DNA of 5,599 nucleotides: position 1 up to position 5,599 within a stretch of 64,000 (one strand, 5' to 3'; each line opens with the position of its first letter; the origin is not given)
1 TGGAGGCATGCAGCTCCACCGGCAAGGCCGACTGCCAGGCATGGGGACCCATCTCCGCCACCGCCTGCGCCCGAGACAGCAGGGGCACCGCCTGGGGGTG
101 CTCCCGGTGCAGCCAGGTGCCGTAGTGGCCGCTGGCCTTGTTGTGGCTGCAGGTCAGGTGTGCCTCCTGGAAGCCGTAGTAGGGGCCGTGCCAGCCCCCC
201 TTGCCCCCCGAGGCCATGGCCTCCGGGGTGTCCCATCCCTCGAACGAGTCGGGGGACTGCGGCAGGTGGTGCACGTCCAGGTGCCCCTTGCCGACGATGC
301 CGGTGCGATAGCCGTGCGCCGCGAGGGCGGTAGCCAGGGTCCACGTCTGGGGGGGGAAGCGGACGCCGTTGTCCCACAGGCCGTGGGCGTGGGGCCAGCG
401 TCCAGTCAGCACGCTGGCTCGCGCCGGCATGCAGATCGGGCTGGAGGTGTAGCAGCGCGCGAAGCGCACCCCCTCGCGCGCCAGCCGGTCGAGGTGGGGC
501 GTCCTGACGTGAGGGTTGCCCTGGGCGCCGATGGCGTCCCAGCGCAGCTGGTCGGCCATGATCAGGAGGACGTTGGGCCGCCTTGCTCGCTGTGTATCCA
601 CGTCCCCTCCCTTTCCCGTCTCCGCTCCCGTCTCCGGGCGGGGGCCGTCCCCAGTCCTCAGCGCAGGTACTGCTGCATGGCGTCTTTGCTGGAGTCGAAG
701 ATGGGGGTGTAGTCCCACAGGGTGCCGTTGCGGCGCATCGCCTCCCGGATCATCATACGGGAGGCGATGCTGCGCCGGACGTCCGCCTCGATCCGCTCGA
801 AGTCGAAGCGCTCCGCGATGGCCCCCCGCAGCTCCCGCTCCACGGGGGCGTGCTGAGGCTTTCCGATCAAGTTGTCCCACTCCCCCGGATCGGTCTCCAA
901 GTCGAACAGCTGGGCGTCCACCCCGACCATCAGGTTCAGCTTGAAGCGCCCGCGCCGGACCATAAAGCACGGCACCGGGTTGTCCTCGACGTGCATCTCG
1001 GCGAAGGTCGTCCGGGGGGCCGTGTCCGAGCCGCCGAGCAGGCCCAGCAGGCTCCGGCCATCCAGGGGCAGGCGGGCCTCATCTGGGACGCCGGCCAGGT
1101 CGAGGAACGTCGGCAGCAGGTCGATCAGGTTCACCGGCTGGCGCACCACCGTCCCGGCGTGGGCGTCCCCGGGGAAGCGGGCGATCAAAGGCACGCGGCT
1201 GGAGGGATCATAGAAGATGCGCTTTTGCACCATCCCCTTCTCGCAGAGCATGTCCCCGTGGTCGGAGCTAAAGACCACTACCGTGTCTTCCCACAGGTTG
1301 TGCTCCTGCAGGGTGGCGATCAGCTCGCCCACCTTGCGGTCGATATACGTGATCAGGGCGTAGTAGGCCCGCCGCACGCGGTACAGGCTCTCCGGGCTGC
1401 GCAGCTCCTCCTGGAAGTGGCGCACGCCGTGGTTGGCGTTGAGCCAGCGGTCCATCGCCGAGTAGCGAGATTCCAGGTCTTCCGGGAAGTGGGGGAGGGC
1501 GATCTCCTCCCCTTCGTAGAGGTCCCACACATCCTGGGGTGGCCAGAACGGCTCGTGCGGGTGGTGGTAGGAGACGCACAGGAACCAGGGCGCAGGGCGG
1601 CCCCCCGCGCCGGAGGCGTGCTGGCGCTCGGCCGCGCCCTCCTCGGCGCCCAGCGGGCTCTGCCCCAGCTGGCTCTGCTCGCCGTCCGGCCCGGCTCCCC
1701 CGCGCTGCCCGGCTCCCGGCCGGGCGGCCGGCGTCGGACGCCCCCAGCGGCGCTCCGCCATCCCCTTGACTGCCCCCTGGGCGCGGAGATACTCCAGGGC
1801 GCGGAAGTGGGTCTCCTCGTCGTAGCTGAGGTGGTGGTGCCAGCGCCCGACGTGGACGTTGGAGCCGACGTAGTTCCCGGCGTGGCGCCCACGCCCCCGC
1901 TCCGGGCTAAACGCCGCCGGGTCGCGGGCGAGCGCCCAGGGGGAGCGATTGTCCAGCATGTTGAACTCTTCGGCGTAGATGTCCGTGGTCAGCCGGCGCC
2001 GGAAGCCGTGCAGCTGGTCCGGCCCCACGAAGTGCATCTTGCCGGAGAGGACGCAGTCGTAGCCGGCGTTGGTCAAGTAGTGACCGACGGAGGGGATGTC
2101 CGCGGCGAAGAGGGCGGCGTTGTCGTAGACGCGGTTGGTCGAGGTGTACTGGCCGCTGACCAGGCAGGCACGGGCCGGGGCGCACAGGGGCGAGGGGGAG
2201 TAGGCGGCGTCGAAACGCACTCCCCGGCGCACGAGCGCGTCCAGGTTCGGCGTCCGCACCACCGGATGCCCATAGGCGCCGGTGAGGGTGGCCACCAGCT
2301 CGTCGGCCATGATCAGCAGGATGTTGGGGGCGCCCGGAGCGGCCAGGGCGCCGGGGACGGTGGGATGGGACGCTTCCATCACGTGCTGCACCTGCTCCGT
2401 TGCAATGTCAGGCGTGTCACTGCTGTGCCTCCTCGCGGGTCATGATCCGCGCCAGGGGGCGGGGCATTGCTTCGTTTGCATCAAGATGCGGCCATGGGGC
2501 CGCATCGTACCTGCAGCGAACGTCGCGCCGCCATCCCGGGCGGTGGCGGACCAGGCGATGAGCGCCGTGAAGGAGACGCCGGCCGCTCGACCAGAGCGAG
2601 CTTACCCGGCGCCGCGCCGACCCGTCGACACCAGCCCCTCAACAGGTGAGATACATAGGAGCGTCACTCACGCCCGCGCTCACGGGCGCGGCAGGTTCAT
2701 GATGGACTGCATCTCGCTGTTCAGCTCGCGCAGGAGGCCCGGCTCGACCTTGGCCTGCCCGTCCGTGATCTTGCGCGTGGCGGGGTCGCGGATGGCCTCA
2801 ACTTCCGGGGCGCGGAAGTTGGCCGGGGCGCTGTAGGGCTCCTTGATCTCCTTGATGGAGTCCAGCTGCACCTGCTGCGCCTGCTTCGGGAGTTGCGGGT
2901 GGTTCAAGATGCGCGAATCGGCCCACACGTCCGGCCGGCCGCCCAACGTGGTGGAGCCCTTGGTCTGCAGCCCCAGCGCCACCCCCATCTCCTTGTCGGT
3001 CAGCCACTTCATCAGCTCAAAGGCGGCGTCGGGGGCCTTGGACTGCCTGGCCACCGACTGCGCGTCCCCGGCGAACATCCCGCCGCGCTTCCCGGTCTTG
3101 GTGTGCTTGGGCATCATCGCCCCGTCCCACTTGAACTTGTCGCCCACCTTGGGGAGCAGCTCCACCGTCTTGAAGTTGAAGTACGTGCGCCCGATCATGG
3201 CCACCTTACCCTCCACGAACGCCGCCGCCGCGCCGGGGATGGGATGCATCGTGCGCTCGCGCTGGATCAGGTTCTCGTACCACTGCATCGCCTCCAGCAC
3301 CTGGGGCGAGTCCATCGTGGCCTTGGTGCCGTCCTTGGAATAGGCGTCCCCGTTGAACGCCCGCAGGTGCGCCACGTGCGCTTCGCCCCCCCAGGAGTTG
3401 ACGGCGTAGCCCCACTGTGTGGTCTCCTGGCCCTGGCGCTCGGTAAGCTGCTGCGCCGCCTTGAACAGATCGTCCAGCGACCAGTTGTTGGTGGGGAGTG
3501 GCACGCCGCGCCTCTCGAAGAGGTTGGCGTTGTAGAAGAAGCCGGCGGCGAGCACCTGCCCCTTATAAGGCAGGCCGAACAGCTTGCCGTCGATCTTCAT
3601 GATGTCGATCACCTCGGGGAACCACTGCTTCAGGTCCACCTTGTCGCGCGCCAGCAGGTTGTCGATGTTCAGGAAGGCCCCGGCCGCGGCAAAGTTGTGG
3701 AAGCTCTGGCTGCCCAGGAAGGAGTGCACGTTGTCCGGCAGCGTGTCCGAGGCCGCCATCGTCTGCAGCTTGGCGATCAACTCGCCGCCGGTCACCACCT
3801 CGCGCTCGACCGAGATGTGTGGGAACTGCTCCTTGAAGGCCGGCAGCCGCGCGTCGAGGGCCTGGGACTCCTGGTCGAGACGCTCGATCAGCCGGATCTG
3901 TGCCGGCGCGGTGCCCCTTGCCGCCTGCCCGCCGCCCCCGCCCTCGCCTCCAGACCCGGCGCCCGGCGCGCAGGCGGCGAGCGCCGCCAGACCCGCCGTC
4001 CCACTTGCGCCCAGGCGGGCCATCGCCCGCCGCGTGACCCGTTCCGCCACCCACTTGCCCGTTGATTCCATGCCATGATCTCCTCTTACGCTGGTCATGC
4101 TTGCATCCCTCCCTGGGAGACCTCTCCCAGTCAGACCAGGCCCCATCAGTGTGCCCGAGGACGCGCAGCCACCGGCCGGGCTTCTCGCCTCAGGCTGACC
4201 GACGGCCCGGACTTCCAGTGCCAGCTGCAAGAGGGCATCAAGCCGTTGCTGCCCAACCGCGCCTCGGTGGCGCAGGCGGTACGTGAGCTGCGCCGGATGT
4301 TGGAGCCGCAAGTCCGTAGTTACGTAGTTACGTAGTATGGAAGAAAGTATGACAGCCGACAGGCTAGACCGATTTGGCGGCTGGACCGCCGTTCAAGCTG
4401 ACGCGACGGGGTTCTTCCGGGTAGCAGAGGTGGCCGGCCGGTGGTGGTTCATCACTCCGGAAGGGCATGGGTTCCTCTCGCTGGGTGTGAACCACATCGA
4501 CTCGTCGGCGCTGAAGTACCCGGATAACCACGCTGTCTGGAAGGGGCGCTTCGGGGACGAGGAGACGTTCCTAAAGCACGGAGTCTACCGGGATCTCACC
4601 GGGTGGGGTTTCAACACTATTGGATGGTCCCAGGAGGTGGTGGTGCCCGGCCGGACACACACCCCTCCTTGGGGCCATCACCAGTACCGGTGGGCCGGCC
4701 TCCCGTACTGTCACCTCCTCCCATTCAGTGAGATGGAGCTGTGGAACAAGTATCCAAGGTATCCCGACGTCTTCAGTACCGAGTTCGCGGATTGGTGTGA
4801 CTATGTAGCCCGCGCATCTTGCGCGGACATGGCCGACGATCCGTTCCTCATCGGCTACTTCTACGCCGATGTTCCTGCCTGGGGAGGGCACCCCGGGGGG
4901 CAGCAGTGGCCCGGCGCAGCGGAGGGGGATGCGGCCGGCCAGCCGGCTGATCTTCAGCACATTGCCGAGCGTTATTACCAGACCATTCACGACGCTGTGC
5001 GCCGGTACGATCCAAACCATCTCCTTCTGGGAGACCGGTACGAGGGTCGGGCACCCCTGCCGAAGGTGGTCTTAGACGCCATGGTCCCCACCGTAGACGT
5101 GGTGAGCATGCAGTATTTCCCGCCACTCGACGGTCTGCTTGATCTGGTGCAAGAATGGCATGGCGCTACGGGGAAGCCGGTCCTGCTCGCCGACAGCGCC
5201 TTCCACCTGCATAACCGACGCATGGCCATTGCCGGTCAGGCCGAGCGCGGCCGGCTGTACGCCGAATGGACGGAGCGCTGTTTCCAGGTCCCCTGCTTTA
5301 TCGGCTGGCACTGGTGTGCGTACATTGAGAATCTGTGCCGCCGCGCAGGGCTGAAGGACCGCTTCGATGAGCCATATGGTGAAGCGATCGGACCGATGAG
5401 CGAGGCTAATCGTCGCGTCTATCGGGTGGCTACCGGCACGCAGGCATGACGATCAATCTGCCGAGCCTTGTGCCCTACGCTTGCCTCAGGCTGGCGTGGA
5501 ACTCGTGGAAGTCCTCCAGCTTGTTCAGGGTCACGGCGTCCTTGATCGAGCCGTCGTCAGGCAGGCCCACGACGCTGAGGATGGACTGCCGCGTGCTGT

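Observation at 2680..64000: Eleven sugar-binding lipoprotein genes but no intact permease or ATPase genes: orphan SBPs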

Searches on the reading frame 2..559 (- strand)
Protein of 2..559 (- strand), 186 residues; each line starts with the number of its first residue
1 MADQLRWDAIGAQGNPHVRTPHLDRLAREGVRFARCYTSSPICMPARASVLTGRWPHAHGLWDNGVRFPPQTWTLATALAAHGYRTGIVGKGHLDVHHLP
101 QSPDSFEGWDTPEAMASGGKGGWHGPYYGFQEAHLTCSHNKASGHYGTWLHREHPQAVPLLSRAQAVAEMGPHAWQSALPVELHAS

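Call 28: search_protein_families(library=pfam, proteins=[window:2-559:-], max_evalue=0.01)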
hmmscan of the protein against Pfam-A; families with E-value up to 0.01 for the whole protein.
window:2-559:- (186 aa): 2 families
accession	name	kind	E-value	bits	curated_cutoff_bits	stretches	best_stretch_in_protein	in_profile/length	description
PF00884.28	Sulfatase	-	1.4e-20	74.2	25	1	1-97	7-105/301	Sulfatase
PF01663.27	Phosphodiest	-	1.6e-09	38.3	23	1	3-69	7-70/342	Type I phosphodiesterase / nucleotide pyrophosphatase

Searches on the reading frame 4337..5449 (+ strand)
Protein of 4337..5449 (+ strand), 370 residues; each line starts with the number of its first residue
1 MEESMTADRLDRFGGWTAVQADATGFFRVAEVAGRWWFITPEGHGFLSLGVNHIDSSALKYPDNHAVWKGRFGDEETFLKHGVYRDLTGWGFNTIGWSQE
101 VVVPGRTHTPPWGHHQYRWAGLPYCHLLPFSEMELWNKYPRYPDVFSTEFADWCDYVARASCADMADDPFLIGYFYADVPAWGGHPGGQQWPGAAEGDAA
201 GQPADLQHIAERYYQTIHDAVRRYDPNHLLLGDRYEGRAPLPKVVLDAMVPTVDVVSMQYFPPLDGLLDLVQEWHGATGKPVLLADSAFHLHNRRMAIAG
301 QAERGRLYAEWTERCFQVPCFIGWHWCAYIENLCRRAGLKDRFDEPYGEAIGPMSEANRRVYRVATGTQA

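Call 8: search_protein_families(library=pfam, proteins=[window:4337-5449:+], max_evalue=0.01)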
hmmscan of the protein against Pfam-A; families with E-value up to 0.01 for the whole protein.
window:4337-5449:+ (370 aa): 0 families
